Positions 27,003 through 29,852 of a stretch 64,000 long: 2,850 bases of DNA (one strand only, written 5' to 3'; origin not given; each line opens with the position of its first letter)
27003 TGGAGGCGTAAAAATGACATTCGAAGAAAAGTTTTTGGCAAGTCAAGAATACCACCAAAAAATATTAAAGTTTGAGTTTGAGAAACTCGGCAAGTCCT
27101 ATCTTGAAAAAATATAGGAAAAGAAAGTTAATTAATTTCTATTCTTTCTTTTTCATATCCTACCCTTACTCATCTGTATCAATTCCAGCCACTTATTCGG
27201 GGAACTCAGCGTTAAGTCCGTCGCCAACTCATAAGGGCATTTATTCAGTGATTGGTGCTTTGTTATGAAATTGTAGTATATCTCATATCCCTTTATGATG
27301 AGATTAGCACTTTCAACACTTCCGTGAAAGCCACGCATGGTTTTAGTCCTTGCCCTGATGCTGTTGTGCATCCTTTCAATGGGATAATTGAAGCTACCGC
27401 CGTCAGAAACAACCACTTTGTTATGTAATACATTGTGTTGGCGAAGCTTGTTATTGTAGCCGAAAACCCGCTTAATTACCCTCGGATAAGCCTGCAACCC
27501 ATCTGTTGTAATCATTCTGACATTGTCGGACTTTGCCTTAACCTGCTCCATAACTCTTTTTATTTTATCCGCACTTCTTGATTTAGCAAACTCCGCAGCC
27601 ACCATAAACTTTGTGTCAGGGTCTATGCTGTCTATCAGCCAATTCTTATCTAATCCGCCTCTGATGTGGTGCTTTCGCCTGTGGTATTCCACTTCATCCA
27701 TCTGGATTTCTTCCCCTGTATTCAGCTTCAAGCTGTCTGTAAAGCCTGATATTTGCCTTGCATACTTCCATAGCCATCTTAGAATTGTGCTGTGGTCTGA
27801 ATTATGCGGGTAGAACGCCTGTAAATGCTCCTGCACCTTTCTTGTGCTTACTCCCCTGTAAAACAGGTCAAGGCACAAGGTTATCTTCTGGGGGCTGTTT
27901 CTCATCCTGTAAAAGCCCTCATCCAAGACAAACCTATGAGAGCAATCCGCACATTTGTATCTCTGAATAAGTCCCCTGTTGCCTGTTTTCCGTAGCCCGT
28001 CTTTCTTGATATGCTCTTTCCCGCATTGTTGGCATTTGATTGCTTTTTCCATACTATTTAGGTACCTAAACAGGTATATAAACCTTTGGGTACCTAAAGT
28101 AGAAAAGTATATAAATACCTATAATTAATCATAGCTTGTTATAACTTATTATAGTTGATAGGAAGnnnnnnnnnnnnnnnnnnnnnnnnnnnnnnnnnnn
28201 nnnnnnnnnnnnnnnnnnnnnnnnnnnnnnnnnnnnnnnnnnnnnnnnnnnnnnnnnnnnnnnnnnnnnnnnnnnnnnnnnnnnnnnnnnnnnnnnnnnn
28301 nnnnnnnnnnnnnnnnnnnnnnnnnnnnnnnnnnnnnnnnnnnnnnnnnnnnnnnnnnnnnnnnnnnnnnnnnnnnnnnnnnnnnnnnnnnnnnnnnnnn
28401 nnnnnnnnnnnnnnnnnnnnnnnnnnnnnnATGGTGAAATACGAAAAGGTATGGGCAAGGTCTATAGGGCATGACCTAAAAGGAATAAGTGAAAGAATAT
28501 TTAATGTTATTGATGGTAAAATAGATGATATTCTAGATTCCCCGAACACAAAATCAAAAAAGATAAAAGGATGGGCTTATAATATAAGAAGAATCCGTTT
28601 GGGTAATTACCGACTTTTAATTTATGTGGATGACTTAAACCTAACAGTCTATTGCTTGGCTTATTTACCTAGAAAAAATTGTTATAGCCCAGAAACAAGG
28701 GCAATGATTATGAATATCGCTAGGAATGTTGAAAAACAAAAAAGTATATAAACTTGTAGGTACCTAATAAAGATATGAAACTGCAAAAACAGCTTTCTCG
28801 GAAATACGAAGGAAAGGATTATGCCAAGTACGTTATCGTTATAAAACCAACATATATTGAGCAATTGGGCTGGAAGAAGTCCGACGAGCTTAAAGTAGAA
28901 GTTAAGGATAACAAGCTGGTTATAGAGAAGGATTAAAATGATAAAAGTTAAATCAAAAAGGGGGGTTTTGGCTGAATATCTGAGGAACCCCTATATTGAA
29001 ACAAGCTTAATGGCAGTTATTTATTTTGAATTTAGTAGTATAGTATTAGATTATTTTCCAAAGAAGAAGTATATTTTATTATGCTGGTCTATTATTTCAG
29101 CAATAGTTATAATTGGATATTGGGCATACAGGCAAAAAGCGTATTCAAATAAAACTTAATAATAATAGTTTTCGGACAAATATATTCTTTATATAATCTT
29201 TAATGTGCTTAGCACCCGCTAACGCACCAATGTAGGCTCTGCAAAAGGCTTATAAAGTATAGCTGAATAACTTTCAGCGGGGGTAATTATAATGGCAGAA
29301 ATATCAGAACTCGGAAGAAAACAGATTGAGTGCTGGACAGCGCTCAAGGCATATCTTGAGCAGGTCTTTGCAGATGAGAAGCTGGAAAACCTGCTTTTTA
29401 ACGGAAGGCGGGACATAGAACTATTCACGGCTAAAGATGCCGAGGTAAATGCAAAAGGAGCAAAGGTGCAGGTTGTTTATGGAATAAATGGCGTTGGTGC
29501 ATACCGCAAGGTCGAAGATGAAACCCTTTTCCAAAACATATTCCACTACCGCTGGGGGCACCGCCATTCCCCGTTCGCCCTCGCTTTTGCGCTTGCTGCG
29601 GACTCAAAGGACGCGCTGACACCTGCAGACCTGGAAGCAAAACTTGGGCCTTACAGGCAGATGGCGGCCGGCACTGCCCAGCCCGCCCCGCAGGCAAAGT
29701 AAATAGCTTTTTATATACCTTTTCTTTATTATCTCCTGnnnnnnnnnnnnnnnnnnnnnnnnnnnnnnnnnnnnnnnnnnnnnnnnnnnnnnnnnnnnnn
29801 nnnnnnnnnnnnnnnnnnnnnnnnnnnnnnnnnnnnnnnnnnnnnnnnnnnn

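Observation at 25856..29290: A ~3.4-kb AT-rich cassette bounded by 30-bp inverted repeats between PolB and FEN1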

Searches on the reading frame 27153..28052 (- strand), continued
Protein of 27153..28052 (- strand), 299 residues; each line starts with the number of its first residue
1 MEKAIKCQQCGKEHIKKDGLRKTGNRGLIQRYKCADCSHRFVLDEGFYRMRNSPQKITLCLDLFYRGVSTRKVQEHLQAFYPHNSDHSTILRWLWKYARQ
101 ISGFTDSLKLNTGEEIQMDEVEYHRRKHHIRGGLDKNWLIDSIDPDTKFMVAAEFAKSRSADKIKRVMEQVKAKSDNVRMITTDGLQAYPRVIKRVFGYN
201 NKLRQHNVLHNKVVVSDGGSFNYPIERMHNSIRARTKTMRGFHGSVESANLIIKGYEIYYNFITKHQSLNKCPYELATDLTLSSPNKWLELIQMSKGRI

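Call 73: search_protein_representatives(protein=window:27153-28052:-)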
Query: 299 residues. Proteins with E-value up to 0.001 (for the whole library): 1605; up to 1e-10: 642; up to 1e-30: 84. The best 150 are listed.
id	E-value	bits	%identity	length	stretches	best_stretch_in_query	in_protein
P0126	4.7e-107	373.9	58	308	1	5-295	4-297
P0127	2.6e-103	361.6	54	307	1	4-295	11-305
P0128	2.0e-90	319.3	54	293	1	5-296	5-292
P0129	3.1e-68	246.5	52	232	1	50-276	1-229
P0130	3.6e-66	239.7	54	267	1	4-206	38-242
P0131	9.3e-60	218.6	56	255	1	5-176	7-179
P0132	3.6e-50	187.2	48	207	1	89-295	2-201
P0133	7.7e-49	182.8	50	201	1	4-189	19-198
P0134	5.5e-46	173.4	36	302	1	1-294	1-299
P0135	7.1e-46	173.1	38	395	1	4-297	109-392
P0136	2.6e-44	167.9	68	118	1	181-295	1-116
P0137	3.8e-44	167.4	38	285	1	5-295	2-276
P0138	1.6e-42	162.1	34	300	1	3-295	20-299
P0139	7.3e-42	159.9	33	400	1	2-295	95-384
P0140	1.8e-41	158.6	34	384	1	6-294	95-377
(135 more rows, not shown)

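Call 83: search_dna_similar(query=window:27153-28052:-, collection=plasmids, mode=protein, max_evalue=0.001, max_rows=15)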
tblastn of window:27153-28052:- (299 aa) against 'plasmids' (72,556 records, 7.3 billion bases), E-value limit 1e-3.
Records with a match: 30; places in all: 49; records where one place covers at least 80% of the query: 16.
Best place of each record, by identity: <60% 30.
By first word of the organism name: Clostridium 13; Microvirga 7; Levilactobacillus 4; Kovacikia 1; Bacillus 1; Lactiplantibacillus 1; Pukyongiella 1; Acaryochloris 1; Pseudanabaena 1.
By predicted mobility (MOB-suite, as given by PLSDB): non-mobilizable 15; mobilizable 13; conjugative 2.
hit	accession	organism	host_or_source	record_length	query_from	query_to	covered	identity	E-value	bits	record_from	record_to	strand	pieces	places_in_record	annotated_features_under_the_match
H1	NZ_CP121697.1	Clostridium botulinum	Homo sapiens,human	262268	2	277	92%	27.4%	1e-10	69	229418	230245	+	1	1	IS6 family transposase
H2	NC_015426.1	Clostridium botulinum BKT015925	-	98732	32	288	86%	26.8%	7e-10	67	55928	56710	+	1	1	IS6 family transposase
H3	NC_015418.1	Clostridium botulinum BKT015925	-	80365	32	288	86%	26.4%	8e-11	70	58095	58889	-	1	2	IS6 family transposase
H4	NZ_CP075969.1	Clostridium perfringens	Rabbit meat, FP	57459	50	277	76%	28.2%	6e-9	64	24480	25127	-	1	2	IS6 family transposase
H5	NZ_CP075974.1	Clostridium perfringens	Roast beef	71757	50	289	80%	26.7%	2e-9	66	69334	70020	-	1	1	IS6 family transposase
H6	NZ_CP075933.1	Clostridium perfringens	feces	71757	50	289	80%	26.7%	2e-9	66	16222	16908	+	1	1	IS6 family transposase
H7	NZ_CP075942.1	Clostridium perfringens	feces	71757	50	289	80%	26.7%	2e-9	66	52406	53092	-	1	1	IS6 family transposase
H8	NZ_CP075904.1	Clostridium perfringens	Pig feces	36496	50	289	80%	26.3%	2e-9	66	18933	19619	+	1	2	IS6-like element ISCpe7 family transposase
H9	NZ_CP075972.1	Clostridium perfringens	salmon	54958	50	289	80%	26.3%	2e-9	66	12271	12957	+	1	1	IS6-like element ISCpe7 family transposase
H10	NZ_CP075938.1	Clostridium perfringens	feces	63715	50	289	80%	26.3%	2e-9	66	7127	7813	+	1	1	IS6-like element ISCpe7 family transposase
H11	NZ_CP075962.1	Clostridium perfringens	Feces, FP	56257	50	277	76%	27.4%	5e-10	67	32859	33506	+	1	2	IS6 family transposase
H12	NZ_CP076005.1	Clostridium perfringens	Meatballs, FP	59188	50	277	76%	27.4%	7e-10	67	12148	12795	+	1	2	IS6 family transposase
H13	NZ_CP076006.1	Clostridium perfringens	Meatballs, FP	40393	50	277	76%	27.4%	1e-8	63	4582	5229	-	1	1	IS6-like element ISCpe7 family transposase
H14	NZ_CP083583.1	Kovacikia minuta CCNUW1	cell culture,fresh water lake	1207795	1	261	87%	23.6%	5e-6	56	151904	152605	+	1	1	record has no annotation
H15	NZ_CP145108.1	Levilactobacillus brevis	Homo sapiens,whole organism,feces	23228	49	299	84%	24.4%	2e-5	53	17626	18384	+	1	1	DDE-type integrase/transposase/recombinase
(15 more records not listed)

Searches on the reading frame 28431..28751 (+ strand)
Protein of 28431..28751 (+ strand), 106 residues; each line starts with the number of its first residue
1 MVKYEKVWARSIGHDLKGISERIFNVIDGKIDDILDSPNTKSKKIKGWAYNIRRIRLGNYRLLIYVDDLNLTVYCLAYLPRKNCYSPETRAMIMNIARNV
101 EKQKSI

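Call 7: search_protein_families(library=pfam, proteins=[window:28431-28751:+], max_evalue=0.01)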
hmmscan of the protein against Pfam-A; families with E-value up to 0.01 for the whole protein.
window:28431-28751:+ (106 aa): 1 family
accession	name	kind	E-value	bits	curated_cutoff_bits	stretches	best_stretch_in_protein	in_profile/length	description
PF05016.21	ParE_toxin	-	0.001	20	23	1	13-73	8-78/89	ParE toxin of type II toxin-antitoxin system, parDE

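Call 8: search_protein_families(library=ncbifam, proteins=[window:28431-28751:+], max_evalue=0.01)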
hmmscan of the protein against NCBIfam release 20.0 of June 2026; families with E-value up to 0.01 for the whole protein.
window:28431-28751:+ (106 aa): 0 families

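Call 48: search_protein_families(library=padloc, proteins=[window:28431-28751:+], max_evalue=0.01)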
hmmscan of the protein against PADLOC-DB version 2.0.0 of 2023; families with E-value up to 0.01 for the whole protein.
window:28431-28751:+ (106 aa): 0 families

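Call 49: search_solved_structures(query=window:28431-28751:+, max_evalue=1)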
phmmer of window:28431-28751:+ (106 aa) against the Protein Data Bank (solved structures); distinct sequences matched with E-value up to 1: 8.
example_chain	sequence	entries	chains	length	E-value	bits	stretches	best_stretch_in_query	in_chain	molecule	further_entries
3bpq_B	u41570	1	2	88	0.015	18.4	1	4-85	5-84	Toxin RelE3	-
4v7k_Ay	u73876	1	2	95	0.021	18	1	25-82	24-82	Toxin relE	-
4fxe_D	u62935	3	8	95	0.029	17.5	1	25-87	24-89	mRNA interferase RelE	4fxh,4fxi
2kc8_A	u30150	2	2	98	0.07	16.3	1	25-77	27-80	Toxin relE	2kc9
4v7j_Ay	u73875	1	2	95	0.076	16.2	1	25-87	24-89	Toxin relE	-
3g5o_B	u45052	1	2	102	0.37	14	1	4-85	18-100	Uncharacterized protein Rv2866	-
2khe_A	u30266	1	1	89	0.72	13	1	19-77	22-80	Toxin-like protein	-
9g12_A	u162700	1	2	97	0.77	12.9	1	11-77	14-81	Toxin RelE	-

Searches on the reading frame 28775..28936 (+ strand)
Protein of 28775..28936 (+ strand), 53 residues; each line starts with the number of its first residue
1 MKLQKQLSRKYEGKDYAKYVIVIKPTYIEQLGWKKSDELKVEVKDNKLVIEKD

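Call 7: search_protein_families(library=pfam, proteins=[window:28775-28936:+], max_evalue=0.01)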
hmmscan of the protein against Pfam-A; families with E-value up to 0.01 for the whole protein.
window:28775-28936:+ (53 aa): 1 family
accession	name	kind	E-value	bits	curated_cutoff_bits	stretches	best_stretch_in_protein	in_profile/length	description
PF04014.23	MazE_antitoxin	-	6.2e-05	23.3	24.7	1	26-52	15-42/48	Antidote-toxin recognition MazE, bacterial antitoxin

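Call 8: search_protein_families(library=ncbifam, proteins=[window:28775-28936:+], max_evalue=0.01)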
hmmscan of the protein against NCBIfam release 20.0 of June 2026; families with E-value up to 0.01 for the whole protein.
window:28775-28936:+ (53 aa): 1 family
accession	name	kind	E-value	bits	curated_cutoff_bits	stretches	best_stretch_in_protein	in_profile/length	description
NF047358.1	TenpIN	equivalog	0.0062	16.8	90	1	6-51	58-103/141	type III toxin-antitoxin system TenpIN family toxin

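Call 48: search_protein_families(library=padloc, proteins=[window:28775-28936:+], max_evalue=0.01)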
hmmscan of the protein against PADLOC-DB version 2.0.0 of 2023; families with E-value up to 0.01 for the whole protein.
window:28775-28936:+ (53 aa): 0 families

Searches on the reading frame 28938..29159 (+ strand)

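Call 7: search_protein_families(library=pfam, proteins=[window:28938-29159:+], max_evalue=0.01)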
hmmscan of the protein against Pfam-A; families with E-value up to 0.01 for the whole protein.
window:28938-29159:+ (73 aa): 1 family
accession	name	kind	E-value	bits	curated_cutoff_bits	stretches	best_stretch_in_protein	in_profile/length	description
PF05328.17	CybS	-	0.0026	17.9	27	1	22-46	69-93/133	CybS, succinate dehydrogenase cytochrome B small subunit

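Call 8: search_protein_families(library=ncbifam, proteins=[window:28938-29159:+], max_evalue=0.01)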
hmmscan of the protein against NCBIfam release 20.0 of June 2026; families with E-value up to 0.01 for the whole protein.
window:28938-29159:+ (73 aa): 0 families

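Call 48: search_protein_families(library=padloc, proteins=[window:28938-29159:+], max_evalue=0.01)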
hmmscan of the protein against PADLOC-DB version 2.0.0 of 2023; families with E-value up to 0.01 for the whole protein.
window:28938-29159:+ (73 aa): 0 families

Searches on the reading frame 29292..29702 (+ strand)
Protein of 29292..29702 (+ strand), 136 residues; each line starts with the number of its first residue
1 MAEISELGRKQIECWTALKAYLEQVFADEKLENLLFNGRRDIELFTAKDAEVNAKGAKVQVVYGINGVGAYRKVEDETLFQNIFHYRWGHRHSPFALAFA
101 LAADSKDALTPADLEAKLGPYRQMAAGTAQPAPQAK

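Call 7: search_protein_families(library=pfam, proteins=[window:29292-29702:+], max_evalue=0.01)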
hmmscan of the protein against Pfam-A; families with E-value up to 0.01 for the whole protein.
window:29292-29702:+ (136 aa): 0 families

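Call 8: search_protein_families(library=ncbifam, proteins=[window:29292-29702:+], max_evalue=0.01)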
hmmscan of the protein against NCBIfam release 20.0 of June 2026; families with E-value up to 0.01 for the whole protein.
window:29292-29702:+ (136 aa): 0 families

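Call 10: find_encoding_contigs(protein=window:29292-29702:+, flank=6000, max_places=10)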
Protein window:29292-29702:+ (136 aa): 9 contigs read that carry it; 7 places shown.
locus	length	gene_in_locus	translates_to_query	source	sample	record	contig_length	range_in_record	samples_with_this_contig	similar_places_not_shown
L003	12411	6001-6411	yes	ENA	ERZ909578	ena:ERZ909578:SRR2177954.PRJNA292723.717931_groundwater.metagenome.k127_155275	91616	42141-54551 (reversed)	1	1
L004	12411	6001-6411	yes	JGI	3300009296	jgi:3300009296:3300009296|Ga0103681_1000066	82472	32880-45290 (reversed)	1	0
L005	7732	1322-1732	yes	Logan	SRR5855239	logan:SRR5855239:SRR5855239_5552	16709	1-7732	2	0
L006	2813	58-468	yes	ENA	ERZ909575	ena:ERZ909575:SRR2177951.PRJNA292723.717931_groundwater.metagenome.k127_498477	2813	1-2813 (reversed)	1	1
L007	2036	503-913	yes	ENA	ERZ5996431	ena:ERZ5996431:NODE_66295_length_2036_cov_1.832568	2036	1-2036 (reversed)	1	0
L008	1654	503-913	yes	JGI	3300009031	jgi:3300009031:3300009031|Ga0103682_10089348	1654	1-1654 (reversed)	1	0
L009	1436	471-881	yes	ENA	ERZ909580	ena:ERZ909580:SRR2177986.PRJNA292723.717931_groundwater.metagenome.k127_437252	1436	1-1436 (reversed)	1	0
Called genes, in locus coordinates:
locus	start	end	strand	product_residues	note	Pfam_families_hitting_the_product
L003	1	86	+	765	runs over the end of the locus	PF03104:DNA_pol_B_exo1, PF03175:DNA_pol_B_2 (faint), PF00136:DNA_pol_B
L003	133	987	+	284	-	-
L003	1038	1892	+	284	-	-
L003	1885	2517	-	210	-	PF12705:PDDEXK_1 (weak)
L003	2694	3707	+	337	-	PF01972:SDH_protease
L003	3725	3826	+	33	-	-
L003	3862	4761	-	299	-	PF13610:DDE_Tnp_IS240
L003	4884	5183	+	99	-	-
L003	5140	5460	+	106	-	-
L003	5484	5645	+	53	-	-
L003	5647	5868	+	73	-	-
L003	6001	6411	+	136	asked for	-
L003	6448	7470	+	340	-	PF00752:XPG_N, PF00867:XPG_I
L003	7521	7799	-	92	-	PF14947:HTH_45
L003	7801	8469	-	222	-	PF24365:DUF7521 (weak)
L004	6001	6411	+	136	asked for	-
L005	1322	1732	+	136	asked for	-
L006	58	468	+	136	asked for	-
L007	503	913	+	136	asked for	-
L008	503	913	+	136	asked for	-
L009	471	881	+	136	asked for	-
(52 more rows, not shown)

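Call 48: search_protein_families(library=padloc, proteins=[window:29292-29702:+], max_evalue=0.01)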
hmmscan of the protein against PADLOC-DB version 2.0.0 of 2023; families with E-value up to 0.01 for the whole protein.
window:29292-29702:+ (136 aa): 0 families

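Call 60: find_homologous_proteins(query=window:29292-29702:+, max_evalue=0.001)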
Query window:29292-29702:+ (136 aa): 5 proteins with E <= 0.001 among 46 candidates.
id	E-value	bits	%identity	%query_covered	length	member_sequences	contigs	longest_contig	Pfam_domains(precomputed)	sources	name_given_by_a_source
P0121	1.5e-84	299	100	100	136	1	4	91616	-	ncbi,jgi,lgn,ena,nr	ncbi:MAG TPA: hypothetical protein HA362_00450 [Nanoarchaeota archaeon]|nr:hypothetical protein [Nan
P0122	1.4e-51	192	69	97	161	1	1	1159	-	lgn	-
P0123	1.4e-47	179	63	99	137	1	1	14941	-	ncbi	-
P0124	4.1e-38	148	60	88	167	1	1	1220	-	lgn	-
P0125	2.9e-35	139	56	87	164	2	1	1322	-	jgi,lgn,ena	-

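Call 61: find_encoding_contigs(protein=P0123, flank=8000, max_places=3)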
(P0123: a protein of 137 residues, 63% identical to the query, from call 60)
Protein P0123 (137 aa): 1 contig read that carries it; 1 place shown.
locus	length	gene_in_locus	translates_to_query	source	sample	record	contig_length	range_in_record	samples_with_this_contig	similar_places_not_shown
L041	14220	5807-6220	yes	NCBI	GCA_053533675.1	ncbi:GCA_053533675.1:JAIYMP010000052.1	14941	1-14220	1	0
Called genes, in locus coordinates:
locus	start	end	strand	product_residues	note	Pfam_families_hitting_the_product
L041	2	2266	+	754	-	?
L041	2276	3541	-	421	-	PF13173:AAA_14, PF13635:DUF4143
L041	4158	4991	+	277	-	-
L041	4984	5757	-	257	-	PF12705:PDDEXK_1 (weak)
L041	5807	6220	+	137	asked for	-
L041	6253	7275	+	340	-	PF00752:XPG_N, PF00867:XPG_I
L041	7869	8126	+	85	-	-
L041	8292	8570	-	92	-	PF14947:HTH_45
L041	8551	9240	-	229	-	-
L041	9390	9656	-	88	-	-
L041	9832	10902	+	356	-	PF04607:RelA_SpoT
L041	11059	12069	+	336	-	PF25133:TYW2_N_2, PF02475:TRM5-TYW2_MTfase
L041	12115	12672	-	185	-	PF01728:FtsJ, PF13847:Methyltransf_31 (faint)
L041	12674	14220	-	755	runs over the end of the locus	?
